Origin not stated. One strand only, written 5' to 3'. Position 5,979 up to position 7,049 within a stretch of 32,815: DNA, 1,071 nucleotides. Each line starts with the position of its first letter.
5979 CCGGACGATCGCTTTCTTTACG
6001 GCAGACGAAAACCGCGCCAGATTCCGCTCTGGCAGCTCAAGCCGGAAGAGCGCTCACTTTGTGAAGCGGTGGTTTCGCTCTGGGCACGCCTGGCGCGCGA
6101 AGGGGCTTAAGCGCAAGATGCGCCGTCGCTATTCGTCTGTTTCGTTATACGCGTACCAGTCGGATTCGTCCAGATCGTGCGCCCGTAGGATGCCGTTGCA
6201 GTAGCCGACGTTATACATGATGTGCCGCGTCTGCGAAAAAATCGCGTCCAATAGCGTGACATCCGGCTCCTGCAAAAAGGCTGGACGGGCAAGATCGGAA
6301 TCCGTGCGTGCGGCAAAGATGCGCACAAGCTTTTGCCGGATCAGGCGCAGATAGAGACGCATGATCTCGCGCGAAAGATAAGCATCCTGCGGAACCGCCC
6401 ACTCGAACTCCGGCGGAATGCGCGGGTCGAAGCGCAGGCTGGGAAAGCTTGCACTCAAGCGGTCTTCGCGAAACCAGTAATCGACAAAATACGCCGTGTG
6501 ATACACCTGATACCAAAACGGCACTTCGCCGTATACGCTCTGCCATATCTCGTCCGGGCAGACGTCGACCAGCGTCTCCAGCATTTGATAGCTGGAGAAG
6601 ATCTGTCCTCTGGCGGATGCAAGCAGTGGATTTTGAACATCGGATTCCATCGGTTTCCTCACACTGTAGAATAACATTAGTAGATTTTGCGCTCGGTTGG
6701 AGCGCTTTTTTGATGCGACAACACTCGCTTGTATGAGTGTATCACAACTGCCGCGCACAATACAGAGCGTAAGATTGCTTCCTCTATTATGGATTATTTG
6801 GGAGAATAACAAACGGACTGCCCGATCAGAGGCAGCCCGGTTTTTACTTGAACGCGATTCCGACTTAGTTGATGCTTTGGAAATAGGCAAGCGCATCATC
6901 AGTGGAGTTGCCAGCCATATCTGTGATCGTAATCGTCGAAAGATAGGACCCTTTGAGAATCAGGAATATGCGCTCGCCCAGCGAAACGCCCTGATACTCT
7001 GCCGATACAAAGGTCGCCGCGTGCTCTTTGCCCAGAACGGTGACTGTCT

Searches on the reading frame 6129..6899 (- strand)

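Call 36: search_protein_families(library=pfam, proteins=[window:6129-6899:-], max_evalue=0.001)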
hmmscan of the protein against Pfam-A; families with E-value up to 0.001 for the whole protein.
window:6129-6899:- (256 aa): 1 family
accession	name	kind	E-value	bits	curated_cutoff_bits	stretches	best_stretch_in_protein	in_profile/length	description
PF12867.12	DinB_2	-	4.9e-07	30.7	24.8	1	103-233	5-127/128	DinB superfamily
